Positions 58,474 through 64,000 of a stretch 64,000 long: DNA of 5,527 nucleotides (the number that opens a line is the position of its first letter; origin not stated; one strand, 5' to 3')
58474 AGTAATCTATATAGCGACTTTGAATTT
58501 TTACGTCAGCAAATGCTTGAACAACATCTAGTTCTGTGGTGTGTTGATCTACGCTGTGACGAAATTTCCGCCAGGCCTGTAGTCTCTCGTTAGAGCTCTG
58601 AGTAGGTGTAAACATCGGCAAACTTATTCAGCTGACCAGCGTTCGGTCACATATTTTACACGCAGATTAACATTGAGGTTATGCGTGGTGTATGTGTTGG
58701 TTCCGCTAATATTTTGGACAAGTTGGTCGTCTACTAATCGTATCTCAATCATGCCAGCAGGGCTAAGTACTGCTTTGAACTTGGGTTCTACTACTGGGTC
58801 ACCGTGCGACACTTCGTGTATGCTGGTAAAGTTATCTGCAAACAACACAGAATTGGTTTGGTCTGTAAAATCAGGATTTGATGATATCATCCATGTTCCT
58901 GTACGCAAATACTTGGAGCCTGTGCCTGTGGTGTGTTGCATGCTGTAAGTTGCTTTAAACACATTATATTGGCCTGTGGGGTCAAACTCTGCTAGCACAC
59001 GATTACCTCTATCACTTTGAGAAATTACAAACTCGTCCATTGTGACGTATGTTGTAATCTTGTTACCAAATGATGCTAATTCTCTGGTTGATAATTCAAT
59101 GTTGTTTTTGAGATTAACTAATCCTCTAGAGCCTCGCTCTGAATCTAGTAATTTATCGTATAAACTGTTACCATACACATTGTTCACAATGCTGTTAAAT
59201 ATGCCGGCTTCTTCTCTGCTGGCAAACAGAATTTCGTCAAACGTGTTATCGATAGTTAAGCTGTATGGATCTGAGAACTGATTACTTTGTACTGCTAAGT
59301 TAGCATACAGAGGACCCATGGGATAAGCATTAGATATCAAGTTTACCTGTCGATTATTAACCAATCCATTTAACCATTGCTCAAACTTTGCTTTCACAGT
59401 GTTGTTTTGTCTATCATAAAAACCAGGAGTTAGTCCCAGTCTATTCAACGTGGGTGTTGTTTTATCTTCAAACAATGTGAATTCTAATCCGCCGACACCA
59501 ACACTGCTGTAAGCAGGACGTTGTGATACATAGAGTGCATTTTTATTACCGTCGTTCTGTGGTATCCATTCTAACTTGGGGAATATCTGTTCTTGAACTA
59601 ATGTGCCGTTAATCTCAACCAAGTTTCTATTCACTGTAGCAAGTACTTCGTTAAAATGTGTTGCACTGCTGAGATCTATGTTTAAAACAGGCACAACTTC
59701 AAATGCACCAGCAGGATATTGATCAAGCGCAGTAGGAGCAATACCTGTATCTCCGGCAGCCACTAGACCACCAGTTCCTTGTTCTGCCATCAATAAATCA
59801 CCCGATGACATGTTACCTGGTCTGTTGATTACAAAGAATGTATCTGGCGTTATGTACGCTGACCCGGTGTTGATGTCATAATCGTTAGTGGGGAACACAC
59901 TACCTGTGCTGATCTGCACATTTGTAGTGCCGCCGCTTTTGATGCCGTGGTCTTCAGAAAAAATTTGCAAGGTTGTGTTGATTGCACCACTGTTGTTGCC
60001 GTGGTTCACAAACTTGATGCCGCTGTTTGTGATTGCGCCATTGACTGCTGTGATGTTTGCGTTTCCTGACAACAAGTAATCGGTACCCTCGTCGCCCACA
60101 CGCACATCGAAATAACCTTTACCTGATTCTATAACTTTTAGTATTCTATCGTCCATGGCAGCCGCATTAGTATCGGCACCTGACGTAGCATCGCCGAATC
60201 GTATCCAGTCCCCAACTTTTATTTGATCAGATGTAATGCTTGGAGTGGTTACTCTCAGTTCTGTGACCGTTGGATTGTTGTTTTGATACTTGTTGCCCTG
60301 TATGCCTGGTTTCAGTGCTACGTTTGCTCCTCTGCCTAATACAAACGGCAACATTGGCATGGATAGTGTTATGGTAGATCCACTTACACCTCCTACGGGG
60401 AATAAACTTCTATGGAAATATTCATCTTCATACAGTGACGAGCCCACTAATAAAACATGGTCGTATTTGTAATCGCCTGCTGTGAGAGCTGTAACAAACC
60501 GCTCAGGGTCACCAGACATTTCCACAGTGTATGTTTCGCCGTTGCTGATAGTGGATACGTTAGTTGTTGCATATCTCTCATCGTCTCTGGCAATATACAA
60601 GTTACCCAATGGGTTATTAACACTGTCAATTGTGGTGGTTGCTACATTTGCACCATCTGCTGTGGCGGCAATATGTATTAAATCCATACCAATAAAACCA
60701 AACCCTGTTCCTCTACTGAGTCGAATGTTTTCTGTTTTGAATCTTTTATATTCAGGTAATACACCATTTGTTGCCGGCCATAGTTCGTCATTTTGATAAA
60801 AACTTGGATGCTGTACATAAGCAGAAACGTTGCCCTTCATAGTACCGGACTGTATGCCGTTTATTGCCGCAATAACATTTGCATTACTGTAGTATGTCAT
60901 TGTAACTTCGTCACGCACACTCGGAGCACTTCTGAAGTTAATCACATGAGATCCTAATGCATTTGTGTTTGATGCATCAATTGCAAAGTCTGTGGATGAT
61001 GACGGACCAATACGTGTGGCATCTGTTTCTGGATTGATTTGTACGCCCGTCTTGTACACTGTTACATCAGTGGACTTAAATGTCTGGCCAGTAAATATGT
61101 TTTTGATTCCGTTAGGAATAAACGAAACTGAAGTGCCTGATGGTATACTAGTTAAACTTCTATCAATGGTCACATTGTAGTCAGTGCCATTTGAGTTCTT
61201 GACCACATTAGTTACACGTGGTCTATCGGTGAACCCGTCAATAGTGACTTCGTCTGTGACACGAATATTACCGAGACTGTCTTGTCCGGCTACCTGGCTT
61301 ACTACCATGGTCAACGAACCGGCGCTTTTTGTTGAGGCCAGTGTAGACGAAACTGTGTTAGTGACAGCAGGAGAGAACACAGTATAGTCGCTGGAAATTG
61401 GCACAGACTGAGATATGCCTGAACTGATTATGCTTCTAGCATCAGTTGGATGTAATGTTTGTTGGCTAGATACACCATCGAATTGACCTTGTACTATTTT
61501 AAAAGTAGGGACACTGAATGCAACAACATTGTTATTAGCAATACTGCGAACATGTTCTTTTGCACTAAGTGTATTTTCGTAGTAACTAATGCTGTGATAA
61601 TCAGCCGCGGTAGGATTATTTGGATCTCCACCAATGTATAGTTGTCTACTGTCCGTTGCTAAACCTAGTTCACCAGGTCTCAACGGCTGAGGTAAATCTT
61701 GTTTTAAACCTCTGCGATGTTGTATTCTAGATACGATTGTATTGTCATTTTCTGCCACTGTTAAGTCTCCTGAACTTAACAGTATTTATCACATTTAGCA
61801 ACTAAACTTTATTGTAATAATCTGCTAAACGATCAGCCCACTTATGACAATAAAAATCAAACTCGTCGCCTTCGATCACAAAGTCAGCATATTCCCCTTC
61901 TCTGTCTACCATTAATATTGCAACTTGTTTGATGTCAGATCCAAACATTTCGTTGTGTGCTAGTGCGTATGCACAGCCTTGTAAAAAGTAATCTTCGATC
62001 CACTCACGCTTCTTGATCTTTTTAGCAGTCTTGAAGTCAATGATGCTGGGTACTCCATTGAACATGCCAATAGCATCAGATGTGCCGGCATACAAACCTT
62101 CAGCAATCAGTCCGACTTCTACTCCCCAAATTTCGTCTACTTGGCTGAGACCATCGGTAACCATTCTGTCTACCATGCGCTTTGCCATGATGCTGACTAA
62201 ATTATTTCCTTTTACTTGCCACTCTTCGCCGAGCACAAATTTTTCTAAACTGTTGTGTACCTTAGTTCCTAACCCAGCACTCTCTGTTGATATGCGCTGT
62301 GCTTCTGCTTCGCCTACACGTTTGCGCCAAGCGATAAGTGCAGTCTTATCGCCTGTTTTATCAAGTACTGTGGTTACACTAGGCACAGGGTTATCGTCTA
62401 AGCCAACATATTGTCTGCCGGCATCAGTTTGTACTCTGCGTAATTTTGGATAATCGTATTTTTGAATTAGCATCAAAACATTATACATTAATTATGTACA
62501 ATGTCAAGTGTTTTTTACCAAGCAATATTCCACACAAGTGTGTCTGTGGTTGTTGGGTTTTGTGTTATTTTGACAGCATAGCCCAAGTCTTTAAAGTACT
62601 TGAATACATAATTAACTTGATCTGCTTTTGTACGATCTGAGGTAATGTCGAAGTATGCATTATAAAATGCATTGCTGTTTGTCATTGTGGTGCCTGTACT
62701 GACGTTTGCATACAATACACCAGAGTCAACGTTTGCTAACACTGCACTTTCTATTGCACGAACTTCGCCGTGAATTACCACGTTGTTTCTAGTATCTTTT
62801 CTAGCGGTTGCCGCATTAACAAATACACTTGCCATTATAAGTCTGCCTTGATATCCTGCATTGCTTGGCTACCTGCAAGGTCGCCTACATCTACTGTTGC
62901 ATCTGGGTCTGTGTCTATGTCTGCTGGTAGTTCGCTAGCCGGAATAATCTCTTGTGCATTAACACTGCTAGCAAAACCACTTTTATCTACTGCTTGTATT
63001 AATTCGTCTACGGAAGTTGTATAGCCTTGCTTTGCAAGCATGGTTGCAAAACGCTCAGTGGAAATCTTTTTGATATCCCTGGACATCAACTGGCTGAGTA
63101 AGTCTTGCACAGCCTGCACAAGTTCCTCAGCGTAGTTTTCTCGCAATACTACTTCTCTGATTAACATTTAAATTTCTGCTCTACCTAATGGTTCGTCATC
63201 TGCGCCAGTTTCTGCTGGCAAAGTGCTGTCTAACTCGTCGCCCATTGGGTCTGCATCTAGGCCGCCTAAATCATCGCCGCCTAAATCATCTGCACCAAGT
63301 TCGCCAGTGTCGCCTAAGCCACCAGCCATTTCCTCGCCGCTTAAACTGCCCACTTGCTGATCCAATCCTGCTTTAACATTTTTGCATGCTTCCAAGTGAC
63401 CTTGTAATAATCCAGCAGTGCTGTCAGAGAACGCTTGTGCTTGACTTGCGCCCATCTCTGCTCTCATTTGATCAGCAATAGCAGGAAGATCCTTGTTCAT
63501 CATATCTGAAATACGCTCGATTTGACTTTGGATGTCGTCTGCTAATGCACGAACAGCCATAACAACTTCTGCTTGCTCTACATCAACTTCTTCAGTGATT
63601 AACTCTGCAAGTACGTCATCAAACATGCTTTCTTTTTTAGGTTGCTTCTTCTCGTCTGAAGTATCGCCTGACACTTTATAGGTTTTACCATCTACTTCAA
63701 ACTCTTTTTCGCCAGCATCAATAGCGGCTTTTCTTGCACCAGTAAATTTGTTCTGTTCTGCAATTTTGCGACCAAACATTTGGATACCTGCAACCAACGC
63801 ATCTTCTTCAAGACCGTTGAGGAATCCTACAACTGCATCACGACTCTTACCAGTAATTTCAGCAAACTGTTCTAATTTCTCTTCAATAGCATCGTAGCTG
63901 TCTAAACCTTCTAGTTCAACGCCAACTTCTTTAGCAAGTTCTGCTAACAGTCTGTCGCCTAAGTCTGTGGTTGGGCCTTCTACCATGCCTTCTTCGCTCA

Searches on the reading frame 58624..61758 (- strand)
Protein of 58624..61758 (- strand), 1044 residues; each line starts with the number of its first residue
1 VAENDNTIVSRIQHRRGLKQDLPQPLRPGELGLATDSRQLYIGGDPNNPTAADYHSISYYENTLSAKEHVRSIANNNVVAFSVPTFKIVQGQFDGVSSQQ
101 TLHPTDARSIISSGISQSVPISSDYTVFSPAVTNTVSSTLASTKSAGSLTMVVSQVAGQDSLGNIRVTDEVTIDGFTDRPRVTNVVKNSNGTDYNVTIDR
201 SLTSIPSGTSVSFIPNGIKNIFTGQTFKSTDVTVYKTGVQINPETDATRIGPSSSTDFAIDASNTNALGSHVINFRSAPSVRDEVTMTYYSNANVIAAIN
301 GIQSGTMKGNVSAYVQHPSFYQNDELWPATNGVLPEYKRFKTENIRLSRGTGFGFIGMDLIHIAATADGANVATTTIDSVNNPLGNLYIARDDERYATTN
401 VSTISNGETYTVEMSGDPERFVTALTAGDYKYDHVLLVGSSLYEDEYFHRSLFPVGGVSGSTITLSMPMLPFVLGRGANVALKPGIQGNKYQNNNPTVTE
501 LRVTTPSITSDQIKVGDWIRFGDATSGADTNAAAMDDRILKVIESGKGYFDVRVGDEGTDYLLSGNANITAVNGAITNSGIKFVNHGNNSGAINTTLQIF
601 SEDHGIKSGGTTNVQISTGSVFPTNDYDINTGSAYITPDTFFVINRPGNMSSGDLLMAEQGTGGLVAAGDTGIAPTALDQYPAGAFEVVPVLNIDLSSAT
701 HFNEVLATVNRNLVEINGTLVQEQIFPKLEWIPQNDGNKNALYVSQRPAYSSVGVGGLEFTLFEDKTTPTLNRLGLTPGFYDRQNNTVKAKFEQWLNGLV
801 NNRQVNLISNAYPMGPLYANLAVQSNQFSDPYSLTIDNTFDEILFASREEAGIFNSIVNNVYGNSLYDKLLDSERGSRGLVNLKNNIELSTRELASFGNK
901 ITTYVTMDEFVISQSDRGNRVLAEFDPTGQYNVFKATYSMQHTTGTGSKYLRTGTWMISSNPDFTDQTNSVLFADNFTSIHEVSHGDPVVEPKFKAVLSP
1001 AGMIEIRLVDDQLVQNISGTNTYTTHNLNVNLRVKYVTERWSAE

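Call 16: search_protein_families(library=phrogs, proteins=[window:58624-61758:-], max_evalue=0.001)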
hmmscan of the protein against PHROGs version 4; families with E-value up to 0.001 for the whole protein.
window:58624-61758:- (1044 aa): 0 families

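Call 17: search_protein_families(library=pfam, proteins=[window:58624-61758:-], max_evalue=0.001)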
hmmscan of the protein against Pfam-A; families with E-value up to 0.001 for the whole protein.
window:58624-61758:- (1044 aa): 1 family
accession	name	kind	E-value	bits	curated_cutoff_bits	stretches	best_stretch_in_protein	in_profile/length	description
PF18454.7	Mtd_N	-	2.6e-06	27.7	26.3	1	12-43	1-33/37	Major tropism determinant N-terminal domain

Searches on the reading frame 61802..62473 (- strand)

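Call 100: search_protein_families(library=pfam, proteins=[window:61802-62473:-], max_evalue=0.01)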
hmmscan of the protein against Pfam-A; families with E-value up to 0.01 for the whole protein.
window:61802-62473:- (223 aa): 1 family
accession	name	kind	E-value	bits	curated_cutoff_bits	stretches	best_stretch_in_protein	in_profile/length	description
PF12705.13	PDDEXK_1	-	0.0092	16.4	22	0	94-178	90-174/247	PD-(D/E)XK nuclease superfamily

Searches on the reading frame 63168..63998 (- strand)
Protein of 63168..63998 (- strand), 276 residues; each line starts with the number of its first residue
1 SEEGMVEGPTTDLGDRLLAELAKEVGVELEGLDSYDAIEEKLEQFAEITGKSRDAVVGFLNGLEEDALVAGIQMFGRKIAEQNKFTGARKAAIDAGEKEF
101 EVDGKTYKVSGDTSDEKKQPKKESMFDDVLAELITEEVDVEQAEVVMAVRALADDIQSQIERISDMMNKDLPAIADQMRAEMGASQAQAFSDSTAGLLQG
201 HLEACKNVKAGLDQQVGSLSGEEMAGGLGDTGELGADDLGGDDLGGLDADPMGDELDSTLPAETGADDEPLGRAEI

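Call 45: search_protein_families(library=phrogs, proteins=[window:63168-63998:-], max_evalue=0.001)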
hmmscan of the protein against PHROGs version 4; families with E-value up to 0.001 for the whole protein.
window:63168-63998:- (276 aa): 1 family
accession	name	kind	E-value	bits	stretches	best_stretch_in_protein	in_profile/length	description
phrog_14154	-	head and packaging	6e-12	45.7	1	136-245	38-142/771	virion structural protein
